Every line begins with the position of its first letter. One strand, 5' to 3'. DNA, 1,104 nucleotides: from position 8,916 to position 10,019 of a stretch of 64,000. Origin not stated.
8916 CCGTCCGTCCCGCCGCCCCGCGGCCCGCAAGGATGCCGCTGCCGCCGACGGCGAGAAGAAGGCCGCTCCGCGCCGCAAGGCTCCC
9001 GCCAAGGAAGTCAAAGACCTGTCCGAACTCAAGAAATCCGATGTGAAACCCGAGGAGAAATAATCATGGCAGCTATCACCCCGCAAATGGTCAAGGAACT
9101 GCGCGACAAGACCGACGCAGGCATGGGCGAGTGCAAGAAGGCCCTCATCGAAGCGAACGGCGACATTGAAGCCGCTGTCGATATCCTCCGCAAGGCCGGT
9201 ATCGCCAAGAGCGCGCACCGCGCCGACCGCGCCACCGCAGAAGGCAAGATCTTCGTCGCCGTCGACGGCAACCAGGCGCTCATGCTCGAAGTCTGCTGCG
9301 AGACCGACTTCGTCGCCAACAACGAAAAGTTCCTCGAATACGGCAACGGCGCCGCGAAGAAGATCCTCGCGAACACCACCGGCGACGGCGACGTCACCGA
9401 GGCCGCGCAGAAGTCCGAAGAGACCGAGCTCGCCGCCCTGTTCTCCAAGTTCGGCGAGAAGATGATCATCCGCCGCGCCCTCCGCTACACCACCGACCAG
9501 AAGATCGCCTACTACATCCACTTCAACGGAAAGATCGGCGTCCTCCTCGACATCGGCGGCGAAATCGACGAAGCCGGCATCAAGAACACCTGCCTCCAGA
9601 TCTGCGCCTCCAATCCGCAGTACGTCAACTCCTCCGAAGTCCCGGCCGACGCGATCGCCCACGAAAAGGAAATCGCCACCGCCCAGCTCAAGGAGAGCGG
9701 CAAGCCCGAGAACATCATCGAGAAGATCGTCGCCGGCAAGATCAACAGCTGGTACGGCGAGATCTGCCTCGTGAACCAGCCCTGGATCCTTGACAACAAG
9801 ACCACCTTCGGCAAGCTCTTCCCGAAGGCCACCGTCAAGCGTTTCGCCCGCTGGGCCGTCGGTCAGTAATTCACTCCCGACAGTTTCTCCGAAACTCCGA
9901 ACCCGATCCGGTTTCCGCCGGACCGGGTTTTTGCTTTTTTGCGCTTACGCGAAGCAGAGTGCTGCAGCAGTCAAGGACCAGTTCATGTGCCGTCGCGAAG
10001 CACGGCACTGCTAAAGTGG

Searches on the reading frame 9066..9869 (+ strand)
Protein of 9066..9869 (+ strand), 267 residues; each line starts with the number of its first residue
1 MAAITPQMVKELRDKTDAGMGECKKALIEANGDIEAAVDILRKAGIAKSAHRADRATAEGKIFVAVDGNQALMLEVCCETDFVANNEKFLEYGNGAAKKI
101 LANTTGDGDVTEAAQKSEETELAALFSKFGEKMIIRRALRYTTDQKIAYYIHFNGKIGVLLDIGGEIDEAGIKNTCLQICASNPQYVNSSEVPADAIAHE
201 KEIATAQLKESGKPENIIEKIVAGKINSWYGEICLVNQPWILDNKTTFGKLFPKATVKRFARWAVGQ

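Call 12: find_encoding_contigs(protein=window:9066-9869:+, flank=3000, max_places=10)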
Protein window:9066-9869:+ (267 aa): 14 contigs read that carry it; 10 places shown.
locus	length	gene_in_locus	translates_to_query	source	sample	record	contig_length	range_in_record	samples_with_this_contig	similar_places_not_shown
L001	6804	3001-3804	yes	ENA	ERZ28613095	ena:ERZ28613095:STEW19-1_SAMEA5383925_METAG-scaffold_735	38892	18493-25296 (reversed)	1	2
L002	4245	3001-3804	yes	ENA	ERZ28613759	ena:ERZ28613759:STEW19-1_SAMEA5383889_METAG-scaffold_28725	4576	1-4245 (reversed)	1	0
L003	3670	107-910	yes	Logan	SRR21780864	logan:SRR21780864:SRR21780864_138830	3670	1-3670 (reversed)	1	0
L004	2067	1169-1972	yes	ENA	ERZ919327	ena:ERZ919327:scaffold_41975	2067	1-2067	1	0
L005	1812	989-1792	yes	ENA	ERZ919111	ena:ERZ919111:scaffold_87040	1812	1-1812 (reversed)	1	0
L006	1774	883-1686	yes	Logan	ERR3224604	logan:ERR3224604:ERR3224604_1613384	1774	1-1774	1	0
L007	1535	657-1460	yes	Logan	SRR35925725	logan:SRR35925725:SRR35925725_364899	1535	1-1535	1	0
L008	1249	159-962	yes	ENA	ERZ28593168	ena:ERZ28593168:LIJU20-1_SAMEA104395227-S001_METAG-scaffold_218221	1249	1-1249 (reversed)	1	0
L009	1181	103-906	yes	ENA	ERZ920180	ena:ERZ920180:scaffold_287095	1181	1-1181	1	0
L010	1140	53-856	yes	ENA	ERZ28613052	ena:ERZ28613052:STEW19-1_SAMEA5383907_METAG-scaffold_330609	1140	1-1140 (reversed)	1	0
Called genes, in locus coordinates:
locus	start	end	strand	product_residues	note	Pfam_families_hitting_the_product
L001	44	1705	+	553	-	PF13606:Ank_3 (faint), PF00023:Ank (faint), PF13637:Ank_4 (faint), PF12796:Ank_2, PF13857:Ank_5 (weak)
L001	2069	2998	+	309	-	PF00318:Ribosomal_S2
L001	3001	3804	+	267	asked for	PF00889:EF_TS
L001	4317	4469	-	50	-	-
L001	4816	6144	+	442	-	PF05697:Trigger_N, PF00254:FKBP_C (weak), PF05698:Trigger_C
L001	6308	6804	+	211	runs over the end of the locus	PF00574:CLP_protease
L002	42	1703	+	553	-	PF13606:Ank_3 (faint), PF00023:Ank (faint), PF13637:Ank_4 (faint), PF12796:Ank_2, PF13857:Ank_5 (weak)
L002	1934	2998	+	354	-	PF00318:Ribosomal_S2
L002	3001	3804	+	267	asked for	PF00889:EF_TS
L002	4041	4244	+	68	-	?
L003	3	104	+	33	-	?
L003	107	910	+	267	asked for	PF00889:EF_TS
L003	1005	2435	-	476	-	PF03062:MBOAT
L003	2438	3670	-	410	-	?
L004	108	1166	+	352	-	PF00318:Ribosomal_S2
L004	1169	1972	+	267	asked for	PF00889:EF_TS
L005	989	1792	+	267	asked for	PF00889:EF_TS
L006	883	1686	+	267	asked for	PF00889:EF_TS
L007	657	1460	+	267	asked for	PF00889:EF_TS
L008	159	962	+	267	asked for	PF00889:EF_TS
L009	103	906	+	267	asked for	PF00889:EF_TS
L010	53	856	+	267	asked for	PF00889:EF_TS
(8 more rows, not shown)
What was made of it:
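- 9066..9869 (+): tsf (elongation factor Ts), the upstream gene. Pfam EF_TS is assigned to the identical protein in call 12.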
